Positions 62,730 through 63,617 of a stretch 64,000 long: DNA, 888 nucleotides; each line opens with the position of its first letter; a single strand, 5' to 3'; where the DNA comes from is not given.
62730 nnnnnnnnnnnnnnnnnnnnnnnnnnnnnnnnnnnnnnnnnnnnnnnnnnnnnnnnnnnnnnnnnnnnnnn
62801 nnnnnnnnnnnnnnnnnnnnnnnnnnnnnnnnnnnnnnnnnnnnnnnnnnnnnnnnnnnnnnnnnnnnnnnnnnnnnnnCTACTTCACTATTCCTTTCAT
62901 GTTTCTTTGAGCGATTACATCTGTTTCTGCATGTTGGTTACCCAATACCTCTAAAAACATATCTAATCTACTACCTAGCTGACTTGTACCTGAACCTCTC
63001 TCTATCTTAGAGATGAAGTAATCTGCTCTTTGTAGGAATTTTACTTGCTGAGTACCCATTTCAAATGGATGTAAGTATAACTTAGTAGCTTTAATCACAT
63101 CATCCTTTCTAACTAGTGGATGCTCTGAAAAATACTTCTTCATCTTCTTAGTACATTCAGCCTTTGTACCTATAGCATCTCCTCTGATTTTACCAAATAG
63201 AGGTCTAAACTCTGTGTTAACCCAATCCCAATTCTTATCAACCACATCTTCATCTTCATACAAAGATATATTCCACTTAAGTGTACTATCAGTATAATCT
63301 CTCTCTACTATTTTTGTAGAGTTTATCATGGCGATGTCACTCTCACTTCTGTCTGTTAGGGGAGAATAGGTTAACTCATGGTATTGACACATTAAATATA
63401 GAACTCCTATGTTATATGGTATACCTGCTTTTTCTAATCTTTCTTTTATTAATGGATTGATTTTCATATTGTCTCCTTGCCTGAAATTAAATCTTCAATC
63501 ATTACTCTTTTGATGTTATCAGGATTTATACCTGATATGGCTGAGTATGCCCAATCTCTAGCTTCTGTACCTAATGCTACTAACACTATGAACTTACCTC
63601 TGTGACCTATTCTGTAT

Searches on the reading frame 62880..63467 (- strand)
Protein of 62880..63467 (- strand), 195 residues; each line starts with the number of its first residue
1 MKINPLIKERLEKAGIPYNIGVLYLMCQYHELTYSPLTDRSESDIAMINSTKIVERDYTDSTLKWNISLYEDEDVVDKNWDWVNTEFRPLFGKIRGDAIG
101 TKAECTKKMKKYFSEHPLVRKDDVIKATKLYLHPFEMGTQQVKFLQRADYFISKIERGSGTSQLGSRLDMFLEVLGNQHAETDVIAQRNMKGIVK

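Call 52: search_protein_families(library=phrogs, proteins=[window:62880-63467:-], max_evalue=0.001)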
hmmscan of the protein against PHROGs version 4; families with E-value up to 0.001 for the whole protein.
window:62880-63467:- (195 aa): 1 family
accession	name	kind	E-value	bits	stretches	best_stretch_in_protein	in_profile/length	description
phrog_15090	-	unknown function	2.1e-19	71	1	1-154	1-143/178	-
